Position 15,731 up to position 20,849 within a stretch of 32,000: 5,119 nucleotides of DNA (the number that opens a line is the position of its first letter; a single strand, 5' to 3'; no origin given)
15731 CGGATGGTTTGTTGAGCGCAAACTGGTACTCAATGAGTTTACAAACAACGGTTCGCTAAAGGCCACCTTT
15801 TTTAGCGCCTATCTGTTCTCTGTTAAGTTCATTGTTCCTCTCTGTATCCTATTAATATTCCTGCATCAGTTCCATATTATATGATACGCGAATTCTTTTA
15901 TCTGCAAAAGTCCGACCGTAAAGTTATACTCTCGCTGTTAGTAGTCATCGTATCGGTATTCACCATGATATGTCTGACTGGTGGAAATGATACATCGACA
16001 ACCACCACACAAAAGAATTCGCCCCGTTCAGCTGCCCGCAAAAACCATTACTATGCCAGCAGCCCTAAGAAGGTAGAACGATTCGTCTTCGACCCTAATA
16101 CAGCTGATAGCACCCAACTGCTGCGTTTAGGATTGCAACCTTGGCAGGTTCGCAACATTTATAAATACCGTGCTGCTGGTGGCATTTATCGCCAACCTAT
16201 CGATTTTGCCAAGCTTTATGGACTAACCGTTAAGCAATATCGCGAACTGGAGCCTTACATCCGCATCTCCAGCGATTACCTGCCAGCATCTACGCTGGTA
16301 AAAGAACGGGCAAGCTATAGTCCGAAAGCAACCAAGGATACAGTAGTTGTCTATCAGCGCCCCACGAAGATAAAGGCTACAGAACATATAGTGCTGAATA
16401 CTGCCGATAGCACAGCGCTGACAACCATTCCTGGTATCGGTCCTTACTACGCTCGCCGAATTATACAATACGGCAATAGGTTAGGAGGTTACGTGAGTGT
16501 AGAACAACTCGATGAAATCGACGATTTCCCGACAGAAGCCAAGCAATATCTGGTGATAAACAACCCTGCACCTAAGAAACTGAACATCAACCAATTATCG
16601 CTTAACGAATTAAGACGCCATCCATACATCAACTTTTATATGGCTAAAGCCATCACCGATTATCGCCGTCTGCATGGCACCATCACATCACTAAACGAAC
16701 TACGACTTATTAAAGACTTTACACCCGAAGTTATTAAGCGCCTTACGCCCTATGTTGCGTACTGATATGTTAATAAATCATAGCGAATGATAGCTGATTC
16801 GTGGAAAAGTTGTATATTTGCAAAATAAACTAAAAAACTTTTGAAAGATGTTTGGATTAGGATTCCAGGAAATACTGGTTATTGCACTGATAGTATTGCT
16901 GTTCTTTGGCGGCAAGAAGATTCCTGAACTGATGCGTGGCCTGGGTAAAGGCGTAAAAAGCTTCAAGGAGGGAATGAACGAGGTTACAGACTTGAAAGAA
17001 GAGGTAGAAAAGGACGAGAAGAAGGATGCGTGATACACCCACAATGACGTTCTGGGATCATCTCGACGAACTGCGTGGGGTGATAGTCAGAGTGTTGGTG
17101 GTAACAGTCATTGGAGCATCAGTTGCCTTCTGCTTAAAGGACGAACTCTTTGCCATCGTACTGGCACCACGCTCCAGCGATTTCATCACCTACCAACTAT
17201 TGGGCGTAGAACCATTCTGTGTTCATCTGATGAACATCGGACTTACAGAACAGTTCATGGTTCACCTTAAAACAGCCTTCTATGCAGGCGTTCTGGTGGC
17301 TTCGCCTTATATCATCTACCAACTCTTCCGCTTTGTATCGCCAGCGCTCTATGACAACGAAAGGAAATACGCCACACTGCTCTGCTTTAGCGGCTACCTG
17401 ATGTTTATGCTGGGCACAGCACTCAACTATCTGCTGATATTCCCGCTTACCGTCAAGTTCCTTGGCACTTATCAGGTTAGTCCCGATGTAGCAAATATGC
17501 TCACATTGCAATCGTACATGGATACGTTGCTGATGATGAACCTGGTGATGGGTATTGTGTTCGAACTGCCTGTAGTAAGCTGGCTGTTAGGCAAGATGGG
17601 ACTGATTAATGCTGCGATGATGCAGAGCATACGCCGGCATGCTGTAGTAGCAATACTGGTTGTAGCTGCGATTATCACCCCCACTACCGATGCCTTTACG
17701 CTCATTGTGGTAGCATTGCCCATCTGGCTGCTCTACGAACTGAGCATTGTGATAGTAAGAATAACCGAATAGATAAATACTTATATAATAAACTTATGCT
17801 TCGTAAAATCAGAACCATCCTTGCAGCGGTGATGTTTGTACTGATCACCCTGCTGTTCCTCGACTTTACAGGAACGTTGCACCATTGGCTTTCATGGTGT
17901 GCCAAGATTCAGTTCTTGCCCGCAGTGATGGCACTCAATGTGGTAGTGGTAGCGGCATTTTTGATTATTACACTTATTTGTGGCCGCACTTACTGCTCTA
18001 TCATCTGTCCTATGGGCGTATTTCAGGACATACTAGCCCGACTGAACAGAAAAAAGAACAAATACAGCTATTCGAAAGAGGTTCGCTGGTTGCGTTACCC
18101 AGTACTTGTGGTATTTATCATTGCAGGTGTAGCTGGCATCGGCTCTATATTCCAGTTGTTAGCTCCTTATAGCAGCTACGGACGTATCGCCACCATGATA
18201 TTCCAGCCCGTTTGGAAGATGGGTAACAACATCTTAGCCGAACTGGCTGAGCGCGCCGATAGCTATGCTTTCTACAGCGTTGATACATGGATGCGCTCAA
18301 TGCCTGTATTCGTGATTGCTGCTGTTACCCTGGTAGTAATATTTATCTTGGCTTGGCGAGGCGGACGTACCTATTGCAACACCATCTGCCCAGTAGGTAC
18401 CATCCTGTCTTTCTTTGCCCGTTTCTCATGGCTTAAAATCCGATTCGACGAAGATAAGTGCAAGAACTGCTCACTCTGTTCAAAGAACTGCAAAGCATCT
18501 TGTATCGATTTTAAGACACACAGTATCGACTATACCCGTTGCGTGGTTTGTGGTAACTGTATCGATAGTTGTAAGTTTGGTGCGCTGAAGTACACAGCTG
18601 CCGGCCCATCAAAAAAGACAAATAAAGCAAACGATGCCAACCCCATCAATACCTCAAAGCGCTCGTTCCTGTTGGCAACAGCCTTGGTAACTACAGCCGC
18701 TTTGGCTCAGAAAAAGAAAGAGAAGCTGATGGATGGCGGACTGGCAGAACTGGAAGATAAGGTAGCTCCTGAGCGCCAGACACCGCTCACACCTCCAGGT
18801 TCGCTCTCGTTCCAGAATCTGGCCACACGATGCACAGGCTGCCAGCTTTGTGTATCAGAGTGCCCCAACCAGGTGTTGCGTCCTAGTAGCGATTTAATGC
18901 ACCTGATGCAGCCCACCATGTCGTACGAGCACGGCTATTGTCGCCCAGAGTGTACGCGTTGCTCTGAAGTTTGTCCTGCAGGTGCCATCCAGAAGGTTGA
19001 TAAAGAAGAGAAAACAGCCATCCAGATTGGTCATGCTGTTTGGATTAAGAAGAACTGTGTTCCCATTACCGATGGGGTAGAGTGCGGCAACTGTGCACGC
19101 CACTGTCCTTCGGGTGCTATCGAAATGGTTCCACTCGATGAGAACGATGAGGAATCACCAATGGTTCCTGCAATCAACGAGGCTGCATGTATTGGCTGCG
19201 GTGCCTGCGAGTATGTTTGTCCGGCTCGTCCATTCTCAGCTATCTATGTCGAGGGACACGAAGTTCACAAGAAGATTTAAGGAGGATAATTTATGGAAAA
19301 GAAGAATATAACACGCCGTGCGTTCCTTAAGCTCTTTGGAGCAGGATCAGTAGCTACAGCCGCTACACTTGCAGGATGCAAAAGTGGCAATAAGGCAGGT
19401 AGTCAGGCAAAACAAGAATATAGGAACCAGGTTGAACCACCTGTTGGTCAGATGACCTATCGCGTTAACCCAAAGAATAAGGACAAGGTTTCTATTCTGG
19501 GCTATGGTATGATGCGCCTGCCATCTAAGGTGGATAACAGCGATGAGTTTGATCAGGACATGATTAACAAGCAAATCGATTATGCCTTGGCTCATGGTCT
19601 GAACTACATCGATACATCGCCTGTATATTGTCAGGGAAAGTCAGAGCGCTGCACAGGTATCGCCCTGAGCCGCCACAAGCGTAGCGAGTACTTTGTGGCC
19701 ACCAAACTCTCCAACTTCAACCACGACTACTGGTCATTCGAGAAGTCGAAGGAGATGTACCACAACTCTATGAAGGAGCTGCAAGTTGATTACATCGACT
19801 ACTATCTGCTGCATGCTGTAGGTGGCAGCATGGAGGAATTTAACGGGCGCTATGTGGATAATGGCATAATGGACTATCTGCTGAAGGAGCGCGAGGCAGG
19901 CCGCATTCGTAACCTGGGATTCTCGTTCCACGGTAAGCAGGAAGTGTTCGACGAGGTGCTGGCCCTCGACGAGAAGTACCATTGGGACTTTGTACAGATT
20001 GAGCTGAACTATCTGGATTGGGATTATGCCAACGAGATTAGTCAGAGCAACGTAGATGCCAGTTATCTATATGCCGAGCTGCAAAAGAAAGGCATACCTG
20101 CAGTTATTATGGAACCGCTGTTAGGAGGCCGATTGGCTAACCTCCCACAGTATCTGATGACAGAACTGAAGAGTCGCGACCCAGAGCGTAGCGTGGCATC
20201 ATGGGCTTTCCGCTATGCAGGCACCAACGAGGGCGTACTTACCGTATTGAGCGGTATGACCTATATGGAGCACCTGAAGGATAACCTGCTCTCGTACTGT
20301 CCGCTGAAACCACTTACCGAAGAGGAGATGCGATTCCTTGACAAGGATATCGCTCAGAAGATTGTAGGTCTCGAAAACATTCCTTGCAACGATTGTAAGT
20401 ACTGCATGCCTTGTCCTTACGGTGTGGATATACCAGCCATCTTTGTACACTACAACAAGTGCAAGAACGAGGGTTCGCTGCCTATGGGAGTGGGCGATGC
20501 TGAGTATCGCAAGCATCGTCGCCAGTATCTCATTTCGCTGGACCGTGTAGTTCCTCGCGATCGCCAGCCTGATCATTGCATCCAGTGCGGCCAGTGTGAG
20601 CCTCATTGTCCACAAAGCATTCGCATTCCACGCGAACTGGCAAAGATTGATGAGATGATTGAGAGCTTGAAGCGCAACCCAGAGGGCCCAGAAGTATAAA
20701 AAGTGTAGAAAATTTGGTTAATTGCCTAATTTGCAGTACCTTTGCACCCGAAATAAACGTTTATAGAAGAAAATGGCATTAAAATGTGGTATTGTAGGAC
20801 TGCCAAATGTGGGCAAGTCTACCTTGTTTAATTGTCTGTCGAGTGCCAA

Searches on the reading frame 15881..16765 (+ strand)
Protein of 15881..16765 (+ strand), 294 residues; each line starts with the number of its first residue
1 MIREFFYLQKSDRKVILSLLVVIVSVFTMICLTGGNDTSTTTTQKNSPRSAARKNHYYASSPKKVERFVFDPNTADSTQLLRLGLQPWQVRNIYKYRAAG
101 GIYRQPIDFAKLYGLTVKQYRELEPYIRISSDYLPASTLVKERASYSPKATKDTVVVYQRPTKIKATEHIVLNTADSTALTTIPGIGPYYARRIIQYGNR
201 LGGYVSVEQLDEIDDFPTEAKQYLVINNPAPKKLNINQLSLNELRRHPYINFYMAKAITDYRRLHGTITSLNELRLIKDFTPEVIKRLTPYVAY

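Call 79: search_protein_families(library=pfam, max_evalue=0.00001, proteins=[window:15881-16765:+])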
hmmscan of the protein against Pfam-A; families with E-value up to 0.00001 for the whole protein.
window:15881-16765:+ (294 aa): 2 families
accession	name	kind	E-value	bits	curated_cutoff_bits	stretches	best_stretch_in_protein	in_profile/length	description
PF12836.13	HHH_3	-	1.9e-34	118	27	3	167-217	3-53/65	Helix-hairpin-helix motif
PF21687.3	T2SSK_1st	-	6e-07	30.6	26.2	0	260-293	70-103/107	Type II secretion system (T2SS), protein K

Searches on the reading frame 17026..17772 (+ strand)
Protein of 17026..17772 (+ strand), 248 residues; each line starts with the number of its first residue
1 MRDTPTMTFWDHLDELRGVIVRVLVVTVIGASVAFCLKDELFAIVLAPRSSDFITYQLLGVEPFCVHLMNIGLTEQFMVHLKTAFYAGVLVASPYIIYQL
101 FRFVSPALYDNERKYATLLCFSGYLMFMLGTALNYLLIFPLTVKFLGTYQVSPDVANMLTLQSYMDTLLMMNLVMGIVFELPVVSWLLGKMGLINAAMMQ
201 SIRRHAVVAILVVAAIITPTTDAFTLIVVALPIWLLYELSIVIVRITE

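Call 79: search_protein_families(library=pfam, max_evalue=0.00001, proteins=[window:17026-17772:+])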
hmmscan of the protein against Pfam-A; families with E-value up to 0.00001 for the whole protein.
window:17026-17772:+ (248 aa): 1 family
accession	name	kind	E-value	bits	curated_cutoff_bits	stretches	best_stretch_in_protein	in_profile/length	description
PF00902.23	TatC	-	1.9e-65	221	25.1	1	11-232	1-208/208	Sec-independent protein translocase protein (TatC)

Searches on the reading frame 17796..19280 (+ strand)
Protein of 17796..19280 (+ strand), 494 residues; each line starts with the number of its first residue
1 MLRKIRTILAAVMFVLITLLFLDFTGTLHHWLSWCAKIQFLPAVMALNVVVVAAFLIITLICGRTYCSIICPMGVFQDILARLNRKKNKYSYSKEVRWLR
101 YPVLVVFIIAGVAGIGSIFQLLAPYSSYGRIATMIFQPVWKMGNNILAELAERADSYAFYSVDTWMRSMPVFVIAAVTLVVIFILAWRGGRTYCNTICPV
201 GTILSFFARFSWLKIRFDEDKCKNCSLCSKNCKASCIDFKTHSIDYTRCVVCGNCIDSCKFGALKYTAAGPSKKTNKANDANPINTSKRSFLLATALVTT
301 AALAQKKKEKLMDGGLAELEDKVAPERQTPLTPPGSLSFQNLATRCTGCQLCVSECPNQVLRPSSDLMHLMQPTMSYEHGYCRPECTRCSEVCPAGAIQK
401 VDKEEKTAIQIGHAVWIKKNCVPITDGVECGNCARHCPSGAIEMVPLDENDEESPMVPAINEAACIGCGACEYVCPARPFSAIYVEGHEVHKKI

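Call 79: search_protein_families(library=pfam, max_evalue=0.00001, proteins=[window:17796-19280:+])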
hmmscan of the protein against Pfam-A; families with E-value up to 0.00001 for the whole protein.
window:17796-19280:+ (494 aa): 12 families
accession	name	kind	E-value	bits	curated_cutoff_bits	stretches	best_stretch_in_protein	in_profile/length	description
PF00037.32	Fer4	-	5e-24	83.5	21.1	1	459-477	2-20/24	4Fe-4S binding domain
PF12838.12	Fer4_7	-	5.2e-22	78.5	27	2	429-477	4-50/52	4Fe-4S dicluster domain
PF12837.12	Fer4_6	-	2.8e-21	74.8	25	1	457-477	1-21/24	4Fe-4S binding domain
PF12801.12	Fer4_5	-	5.7e-16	58.7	22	2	48-88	5-46/48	4Fe-4S binding domain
PF13187.11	Fer4_9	-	6e-16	58.7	27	1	429-477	4-49/52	4Fe-4S dicluster domain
PF13484.11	Fer4_16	-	5e-13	50.1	30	0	429-477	4-65/66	4Fe-4S double cluster binding domain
PF14697.11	Fer4_21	-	8.6e-13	48.7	35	0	428-477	9-53/59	4Fe-4S dicluster domain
PF13237.11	Fer4_10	-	1.5e-12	47.7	25.5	0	428-476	10-53/53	4Fe-4S dicluster domain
PF12797.12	Fer4_2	-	1.6e-12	46.9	24.5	0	457-477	2-22/22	4Fe-4S binding domain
PF13183.11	Fer4_8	-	2e-08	35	27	0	247-360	3-68/68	4Fe-4S dicluster domain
PF25160.1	LdpA_Fe-S-bd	-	8.2e-07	29.2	27.6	0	382-445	1-46/49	LdpA Fe-S cluster-binding domain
PF13534.11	Fer4_17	-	6.5e-06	27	22.2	0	336-360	36-60/61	4Fe-4S dicluster domain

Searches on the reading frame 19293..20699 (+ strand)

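Call 79: search_protein_families(library=pfam, max_evalue=0.00001, proteins=[window:19293-20699:+])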
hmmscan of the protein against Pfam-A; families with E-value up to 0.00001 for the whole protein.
window:19293-20699:+ (468 aa): 2 families
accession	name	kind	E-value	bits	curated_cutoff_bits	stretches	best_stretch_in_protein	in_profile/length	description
PF00248.27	Aldo_ket_red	-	3e-36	125.4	24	1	69-351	2-288/291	Aldo/keto reductase family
PF13187.11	Fer4_9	-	5.4e-07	30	27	1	365-442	2-50/52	4Fe-4S dicluster domain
